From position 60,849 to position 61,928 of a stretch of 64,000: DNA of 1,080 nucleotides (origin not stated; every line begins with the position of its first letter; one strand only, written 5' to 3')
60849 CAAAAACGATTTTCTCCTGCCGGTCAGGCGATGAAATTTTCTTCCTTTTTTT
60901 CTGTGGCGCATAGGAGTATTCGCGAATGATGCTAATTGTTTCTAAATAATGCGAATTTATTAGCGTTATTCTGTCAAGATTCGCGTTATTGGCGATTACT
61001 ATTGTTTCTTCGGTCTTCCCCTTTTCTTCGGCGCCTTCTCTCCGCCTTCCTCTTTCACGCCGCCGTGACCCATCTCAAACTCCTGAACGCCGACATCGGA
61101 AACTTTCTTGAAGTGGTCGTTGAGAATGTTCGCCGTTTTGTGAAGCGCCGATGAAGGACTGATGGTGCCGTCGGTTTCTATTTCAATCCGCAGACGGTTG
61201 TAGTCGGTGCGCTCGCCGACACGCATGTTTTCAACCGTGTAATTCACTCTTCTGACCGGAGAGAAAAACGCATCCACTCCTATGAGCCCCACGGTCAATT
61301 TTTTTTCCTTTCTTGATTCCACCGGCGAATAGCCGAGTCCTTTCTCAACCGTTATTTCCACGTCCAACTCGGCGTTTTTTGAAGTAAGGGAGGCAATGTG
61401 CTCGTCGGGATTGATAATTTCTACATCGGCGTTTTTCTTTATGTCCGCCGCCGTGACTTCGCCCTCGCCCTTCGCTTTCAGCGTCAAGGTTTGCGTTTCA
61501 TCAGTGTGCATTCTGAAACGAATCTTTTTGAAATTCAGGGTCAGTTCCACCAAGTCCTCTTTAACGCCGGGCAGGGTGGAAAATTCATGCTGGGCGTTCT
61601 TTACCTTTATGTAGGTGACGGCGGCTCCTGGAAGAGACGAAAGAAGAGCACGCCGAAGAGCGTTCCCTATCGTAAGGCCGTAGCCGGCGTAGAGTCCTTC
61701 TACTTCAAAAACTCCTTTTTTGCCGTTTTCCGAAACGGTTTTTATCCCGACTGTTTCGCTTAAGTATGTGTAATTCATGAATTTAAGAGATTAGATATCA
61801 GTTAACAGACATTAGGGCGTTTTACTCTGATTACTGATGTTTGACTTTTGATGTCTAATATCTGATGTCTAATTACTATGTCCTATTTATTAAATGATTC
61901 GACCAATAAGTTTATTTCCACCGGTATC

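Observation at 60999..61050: RpoA lacks the alpha C-terminal domain and ends in an AT-hook-like KRGRPKK tail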

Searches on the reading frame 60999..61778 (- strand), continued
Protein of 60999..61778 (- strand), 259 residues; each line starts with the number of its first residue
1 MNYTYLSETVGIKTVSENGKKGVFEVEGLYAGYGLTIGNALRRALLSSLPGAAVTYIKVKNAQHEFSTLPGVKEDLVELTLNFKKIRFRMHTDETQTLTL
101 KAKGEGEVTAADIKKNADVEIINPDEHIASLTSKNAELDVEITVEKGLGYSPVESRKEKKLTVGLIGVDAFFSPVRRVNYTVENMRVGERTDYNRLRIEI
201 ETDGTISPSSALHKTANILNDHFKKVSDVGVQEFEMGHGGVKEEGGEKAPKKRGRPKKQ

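Call 26: find_related_loci(query=window:60999-61778:-, collection=genome_contigs, flank=3000)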
Query window:60999-61778:- (259 aa) in genome_contigs; peptide patterns used: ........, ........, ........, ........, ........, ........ (x = any residue, [..] = any of these).
158 stretches matched a pattern; 49 encode a relative of the query (tblastn E <= 1e-3); 49 distinct loci.
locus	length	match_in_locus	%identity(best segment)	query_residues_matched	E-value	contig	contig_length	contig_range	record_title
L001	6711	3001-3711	76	1-237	8e-122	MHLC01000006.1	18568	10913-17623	MAG: Candidatus Liptonbacteria bacterium RIFCSPLOWO2_01_FULL_56_20 rifcsplowo2_01_scaffold_12429, whole genome shotgun s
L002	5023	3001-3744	70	1-253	1e-120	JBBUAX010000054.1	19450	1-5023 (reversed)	MAG: Patescibacteria group bacterium isolate H43-bin011_1 H43_bin011_1_000000000054, whole genome shotgun sequence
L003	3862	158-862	75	1-235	8e-122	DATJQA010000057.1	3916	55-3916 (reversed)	MAG TPA_asm: Candidatus Paceibacterota bacterium isolate SMAG_U14927 k141_2853347, whole genome shotgun sequence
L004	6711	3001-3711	73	1-237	2e-118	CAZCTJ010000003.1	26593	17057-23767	MAG TPA_asm: uncultured Candidatus Saccharibacteria bacterium isolate SRP050083_co1_447 genome assembly, contig: NODE_66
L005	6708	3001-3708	74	1-236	5e-116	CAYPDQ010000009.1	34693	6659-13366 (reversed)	MAG TPA_asm: uncultured Candidatus Saccharibacteria bacterium isolate SRP093762_co1_57 genome assembly, contig: NODE_755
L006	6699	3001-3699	73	1-233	5e-114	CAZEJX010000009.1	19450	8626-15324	MAG TPA_asm: uncultured Candidatus Saccharibacteria bacterium isolate SRP273308_co1_406 genome assembly, contig: NODE_30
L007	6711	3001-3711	70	1-236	2e-113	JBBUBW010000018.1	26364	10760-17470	MAG: Patescibacteria group bacterium isolate H43-bin006_1 H43_bin006_1_000000000018, whole genome shotgun sequence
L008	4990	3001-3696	72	1-232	1e-111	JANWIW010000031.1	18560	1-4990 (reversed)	MAG: Candidatus Paceibacterota bacterium isolate CRAIB_MAG51 c_000000108250, whole genome shotgun sequence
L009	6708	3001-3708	72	1-236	9e-111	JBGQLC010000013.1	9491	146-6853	MAG: Candidatus Paceibacteria bacterium isolate OBJ2_061818_050_47 k141_3241579_length_9491_cov_6.0000, whole genome sho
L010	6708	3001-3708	69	1-236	3e-110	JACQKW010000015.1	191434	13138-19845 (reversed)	MAG: Candidatus Liptonbacteria bacterium isolate NC_groundwater_1187_Ag_S-0.1um_53_80 S_p1_S3_coassembly_k141_2446690, w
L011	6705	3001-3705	65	1-235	6e-104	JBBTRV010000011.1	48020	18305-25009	MAG: Patescibacteria group bacterium isolate H51-bin136_1 H51_bin136_1_000000000011, whole genome shotgun sequence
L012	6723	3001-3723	65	1-243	4e-104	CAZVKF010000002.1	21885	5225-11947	MAG TPA_asm: uncultured Candidatus Saccharibacteria bacterium isolate binchicken_co38_1281 genome assembly, contig: NODE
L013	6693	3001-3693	67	1-231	8e-104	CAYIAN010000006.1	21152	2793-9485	MAG TPA_asm: uncultured Candidatus Saccharibacteria bacterium isolate ERP119705_co1_745 genome assembly, contig: NODE_27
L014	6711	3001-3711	67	1-235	9e-103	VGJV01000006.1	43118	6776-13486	MAG: Candidatus Liptonbacteria bacterium isolate M_DeepCast_50m_m2_187 M_DeepCast_50m_m2_187_Ga0194121_10001289, whole g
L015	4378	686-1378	66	1-231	1e-102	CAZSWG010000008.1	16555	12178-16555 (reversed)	MAG TPA_asm: uncultured Candidatus Saccharibacteria bacterium isolate SRP050083_co2_394 genome assembly, contig: NODE_24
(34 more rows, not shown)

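Call 29: search_protein_representatives(protein=window:60999-61778:-)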
Query: 259 residues. Proteins with E-value up to 0.001 (for the whole library): 9154; up to 1e-10: 5780; up to 1e-30: 1298. The best 150 are listed.
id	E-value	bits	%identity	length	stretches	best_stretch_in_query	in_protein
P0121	6.8e-109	379.3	46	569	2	13-228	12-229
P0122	1.1e-83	296.8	43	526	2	10-222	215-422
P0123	3.4e-83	295.2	54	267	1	1-256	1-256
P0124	4.7e-73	262.0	55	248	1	13-226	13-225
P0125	6.9e-72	258.2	55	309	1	9-228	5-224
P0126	5.4e-70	252.0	58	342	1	13-217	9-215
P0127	4.0e-69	249.1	55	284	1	16-233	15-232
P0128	6.3e-69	248.4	55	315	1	13-216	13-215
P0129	7.8e-69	248.1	54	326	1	3-220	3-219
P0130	6.0e-68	245.2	51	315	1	14-229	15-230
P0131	8.7e-68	244.7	51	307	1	13-228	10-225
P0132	3.4e-67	242.8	52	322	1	20-229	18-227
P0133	5.7e-67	242.0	51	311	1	13-226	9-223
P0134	1.9e-66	240.3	57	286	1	22-228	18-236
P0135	7.8e-66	238.3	51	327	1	13-233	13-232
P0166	8.2e-60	218.6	49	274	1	18-251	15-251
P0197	4.3e-57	209.7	46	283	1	19-248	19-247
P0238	4.2e-54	199.9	45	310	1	19-229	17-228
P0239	5.9e-54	199.4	45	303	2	12-224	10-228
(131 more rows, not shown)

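Call 33: find_related_loci(query=window:60999-61778:-, collection=metagenome_contigs, flank=10000)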
Query window:60999-61778:- (259 aa) in metagenome_contigs; peptide patterns used: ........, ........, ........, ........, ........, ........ (x = any residue, [..] = any of these).
208 stretches matched a pattern; 65 encode a relative of the query (tblastn E <= 1e-3); 65 distinct loci.
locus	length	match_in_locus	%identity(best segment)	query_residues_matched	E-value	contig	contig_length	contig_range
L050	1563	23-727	89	1-235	2e-151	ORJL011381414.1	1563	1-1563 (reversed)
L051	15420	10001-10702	76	1-234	4e-121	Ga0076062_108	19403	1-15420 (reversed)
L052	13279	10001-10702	76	1-234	8e-121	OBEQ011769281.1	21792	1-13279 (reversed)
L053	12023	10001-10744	70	1-253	3e-120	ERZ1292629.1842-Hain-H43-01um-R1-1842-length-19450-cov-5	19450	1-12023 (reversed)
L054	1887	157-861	75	1-235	1e-127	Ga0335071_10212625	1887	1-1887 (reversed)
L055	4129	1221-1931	73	1-237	1e-120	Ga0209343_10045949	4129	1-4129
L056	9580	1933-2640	73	1-236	5e-118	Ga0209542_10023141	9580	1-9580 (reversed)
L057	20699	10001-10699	73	1-233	1e-113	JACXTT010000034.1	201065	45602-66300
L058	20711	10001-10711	70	1-236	4e-113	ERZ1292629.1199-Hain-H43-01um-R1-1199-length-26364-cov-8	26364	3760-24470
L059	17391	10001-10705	71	1-235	1e-111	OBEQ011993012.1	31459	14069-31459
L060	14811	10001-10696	71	1-232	3e-109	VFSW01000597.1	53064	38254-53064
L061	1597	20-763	66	1-253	3e-117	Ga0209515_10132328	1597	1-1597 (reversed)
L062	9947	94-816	68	1-240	2e-108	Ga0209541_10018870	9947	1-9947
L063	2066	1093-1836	66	1-253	7e-114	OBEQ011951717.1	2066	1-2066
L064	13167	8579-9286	69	1-236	2e-107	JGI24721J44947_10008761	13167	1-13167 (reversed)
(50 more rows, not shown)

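Call 35: find_encoding_contigs(protein=P0001, flank=10000, max_places=3)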
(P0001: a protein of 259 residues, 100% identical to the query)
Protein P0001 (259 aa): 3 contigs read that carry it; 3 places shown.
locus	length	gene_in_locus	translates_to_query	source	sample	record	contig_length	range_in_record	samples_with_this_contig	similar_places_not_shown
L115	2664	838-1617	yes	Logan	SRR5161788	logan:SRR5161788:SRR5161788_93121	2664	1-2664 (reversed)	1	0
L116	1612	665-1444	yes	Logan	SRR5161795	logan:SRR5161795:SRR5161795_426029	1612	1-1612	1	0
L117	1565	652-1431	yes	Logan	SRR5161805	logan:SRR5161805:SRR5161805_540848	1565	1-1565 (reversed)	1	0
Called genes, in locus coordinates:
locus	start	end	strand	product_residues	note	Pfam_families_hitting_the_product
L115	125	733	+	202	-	PF00163:Ribosomal_S4, PF22421:SYY_C-terminal (faint), PF01479:S4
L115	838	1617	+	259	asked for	PF01193:RNA_pol_L, PF01000:RNA_pol_A_bac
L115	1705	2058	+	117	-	PF01196:Ribosomal_L17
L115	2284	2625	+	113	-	PF00572:Ribosomal_L13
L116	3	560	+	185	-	?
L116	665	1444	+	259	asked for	PF01193:RNA_pol_L, PF01000:RNA_pol_A_bac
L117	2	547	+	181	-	?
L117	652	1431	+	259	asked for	PF01193:RNA_pol_L, PF01000:RNA_pol_A_bac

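Call 47: predict_structure(alignment_id=A1)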
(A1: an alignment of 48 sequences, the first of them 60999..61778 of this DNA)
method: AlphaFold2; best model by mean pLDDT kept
length: 259 residues; sequences in the alignment: 48
mean_pLDDT: 78.8   pTM: 0.67
mean pLDDT of the five models: 78.8, 76.7, 73.8, 72.4, 67.2
residues with pLDDT >= 90: 73; 70-90: 122; 50-70: 39; < 50: 25
segments of 3 or more residues with pLDDT < 50: 1-3, 238-254, 257-259
pLDDT, mean of each block of 10 residues (from residue 1): 54 91 89 84 84 85 74 87 88 88 93 90 93 90 75 58 71 86 79 86 90 88 83 56 36 46
secondary structure, 60 per line:
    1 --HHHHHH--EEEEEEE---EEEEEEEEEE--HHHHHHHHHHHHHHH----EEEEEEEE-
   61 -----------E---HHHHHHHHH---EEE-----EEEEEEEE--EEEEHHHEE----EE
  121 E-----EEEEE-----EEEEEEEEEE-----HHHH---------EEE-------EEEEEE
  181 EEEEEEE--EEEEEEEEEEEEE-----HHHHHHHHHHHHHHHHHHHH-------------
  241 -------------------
elements in order: H3-8 E11-17 E21-30 H33-47 E52-59 H76-84 E88-90 E96-103 E106-109 E119-121 E127-131 E137-146 H152-155 E165-167 E175-187 E190-202 H208-227

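Call 49: find_encoding_contigs(protein=P0034, flank=10000, max_places=1)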
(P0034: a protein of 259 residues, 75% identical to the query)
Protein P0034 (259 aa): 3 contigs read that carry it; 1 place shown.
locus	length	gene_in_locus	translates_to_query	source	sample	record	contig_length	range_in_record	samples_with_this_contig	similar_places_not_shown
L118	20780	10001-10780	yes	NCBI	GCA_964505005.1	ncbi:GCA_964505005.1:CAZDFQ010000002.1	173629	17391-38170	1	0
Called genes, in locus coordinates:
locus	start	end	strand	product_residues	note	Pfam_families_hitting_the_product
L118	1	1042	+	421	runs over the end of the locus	PF03979:Sigma70_r1_1, PF00140:Sigma70_r1_2, PF04542:Sigma70_r2, PF04539:Sigma70_r3, PF04545:Sigma70_r4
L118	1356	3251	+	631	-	PF01411:tRNA-synt_2c, PF07973:tRNA_SAD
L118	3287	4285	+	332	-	-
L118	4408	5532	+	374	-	-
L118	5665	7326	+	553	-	PF21110:GlxA (faint)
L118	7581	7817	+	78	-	PF01176:eIF-1a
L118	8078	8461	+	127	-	PF00416:Ribosomal_S13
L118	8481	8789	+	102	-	PF05635:23S_rRNA_IVP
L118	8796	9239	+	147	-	PF00411:Ribosomal_S11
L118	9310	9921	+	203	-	PF00163:Ribosomal_S4, PF22421:SYY_C-terminal (weak), PF01479:S4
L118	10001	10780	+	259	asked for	PF01193:RNA_pol_L, PF01000:RNA_pol_A_bac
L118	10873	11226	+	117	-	PF01196:Ribosomal_L17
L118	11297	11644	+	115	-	PF00572:Ribosomal_L13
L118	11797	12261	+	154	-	PF00380:Ribosomal_S9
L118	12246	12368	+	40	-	-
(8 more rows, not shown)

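Call 50: find_encoding_contigs(protein=P0111, flank=10000, max_places=1)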
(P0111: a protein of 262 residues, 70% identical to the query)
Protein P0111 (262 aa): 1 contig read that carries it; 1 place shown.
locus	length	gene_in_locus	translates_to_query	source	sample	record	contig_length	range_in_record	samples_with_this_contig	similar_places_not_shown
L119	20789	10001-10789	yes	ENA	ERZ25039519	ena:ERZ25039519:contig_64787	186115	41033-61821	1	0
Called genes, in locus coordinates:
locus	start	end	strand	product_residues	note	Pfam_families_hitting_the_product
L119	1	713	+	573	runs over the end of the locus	PF01807:Zn_ribbon_DnaG, PF08275:DNAG_N, PF01751:Toprim, PF13155:Toprim_2, PF13662:Toprim_4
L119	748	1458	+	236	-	PF02698:DUF218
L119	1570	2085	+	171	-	PF03979:Sigma70_r1_1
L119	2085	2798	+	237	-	PF04542:Sigma70_r2, PF04539:Sigma70_r3, PF04545:Sigma70_r4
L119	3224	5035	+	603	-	PF01411:tRNA-synt_2c, PF07973:tRNA_SAD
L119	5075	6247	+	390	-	-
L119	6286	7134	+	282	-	-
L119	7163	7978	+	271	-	-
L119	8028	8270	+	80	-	PF01176:eIF-1a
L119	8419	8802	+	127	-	PF00416:Ribosomal_S13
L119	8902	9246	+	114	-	PF00411:Ribosomal_S11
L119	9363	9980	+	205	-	PF00163:Ribosomal_S4, PF01479:S4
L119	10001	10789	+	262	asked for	PF01193:RNA_pol_L, PF01000:RNA_pol_A_bac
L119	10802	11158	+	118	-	PF01196:Ribosomal_L17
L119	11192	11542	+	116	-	PF00572:Ribosomal_L13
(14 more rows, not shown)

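Call 51: find_encoding_contigs(protein=P0075, flank=10000, max_places=1)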
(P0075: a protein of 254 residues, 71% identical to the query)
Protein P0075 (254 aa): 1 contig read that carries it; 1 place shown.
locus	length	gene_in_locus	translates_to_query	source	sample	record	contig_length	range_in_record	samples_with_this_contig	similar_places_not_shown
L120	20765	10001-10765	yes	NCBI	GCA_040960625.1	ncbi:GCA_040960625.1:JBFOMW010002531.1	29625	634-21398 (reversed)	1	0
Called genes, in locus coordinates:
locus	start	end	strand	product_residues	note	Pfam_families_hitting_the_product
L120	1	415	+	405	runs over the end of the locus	PF03979:Sigma70_r1_1, PF00140:Sigma70_r1_2, PF04542:Sigma70_r2, PF04539:Sigma70_r3, PF04545:Sigma70_r4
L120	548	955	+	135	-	PF01371:Trp_repressor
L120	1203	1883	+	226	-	-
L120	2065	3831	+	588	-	PF01411:tRNA-synt_2c, PF07973:tRNA_SAD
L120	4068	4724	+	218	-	-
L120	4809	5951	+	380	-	-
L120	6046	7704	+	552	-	-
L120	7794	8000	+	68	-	PF01176:eIF-1a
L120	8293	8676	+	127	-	PF00416:Ribosomal_S13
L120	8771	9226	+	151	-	PF00411:Ribosomal_S11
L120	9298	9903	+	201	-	PF00163:Ribosomal_S4, PF01479:S4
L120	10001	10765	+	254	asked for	PF01193:RNA_pol_L, PF01000:RNA_pol_A_bac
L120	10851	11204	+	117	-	PF01196:Ribosomal_L17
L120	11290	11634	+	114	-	PF00572:Ribosomal_L13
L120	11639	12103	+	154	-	PF00380:Ribosomal_S9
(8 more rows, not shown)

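Call 62: list_cluster_members(proteins=[P0001, P0166, P0197, P0239, P0238, P0034, P0111, P0075, P0109, P0082])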
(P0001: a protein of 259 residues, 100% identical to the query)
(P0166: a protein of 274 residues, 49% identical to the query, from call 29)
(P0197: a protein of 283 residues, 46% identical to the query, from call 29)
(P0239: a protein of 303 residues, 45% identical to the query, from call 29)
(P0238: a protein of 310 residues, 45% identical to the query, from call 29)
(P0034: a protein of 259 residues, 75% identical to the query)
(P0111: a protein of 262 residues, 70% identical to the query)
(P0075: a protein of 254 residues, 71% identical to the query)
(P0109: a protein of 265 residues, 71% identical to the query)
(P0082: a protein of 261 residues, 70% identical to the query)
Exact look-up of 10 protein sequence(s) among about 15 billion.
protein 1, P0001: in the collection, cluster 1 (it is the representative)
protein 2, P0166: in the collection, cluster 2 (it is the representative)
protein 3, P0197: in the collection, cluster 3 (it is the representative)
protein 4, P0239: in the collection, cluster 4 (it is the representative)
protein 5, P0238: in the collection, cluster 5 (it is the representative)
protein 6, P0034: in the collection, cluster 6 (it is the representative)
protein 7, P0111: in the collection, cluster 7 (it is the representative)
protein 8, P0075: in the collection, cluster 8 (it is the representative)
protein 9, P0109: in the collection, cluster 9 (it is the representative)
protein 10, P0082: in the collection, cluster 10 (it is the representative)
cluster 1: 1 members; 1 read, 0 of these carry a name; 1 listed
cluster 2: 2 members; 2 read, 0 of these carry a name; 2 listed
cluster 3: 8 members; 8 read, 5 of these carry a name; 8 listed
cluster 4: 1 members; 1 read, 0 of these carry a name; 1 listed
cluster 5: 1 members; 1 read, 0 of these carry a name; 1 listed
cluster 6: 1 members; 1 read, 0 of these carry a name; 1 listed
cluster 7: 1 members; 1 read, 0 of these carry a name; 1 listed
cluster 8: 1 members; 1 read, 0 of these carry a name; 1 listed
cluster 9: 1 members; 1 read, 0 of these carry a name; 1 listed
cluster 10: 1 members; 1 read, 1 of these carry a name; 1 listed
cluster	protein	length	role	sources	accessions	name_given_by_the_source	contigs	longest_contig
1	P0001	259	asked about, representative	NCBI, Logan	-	-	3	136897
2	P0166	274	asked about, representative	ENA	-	-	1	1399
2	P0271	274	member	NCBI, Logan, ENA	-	-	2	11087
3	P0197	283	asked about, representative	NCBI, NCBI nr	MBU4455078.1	DNA-directed RNA polymerase subunit alpha [Patescibacteria group bacterium]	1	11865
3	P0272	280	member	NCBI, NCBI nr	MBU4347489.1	DNA-directed RNA polymerase subunit alpha, partial [Patescibacteria group bacterium] | DNA-directed RNA polymerase subunit alpha [Patescibacteria group bacterium]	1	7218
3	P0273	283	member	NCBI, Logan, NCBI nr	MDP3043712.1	MAG: DNA-directed RNA polymerase subunit alpha [bacterium] | DNA-directed RNA polymerase subunit alpha [bacterium]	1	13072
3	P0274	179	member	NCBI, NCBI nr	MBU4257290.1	DNA-directed RNA polymerase subunit alpha, partial [Patescibacteria group bacterium] | DNA-directed RNA polymerase subunit alpha [Patescibacteria group bacterium]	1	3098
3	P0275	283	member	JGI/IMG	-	DNA-directed RNA polymerase subunit alpha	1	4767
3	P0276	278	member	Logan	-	-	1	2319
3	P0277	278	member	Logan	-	-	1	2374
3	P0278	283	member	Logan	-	-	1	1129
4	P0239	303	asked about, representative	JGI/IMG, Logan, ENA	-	-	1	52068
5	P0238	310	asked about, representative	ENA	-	-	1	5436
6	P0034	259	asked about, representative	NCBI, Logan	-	-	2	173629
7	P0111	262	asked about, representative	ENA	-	-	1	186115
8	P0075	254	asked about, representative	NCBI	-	-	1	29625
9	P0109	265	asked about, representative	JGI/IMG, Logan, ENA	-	-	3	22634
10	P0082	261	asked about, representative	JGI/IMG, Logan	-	DNA-directed RNA polymerase subunit alpha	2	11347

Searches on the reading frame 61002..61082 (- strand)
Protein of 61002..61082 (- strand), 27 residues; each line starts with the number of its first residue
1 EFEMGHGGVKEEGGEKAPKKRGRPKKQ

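Call 44: search_protein_families(library=pfam, proteins=[window:61002-61082:-], max_evalue=10)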
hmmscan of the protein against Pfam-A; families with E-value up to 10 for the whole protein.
seq(27 aa): 1 family
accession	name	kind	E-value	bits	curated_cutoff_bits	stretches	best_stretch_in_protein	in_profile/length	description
PF02178.24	AT_hook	-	0.12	12.8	17.4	1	18-26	1-9/13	AT hook motif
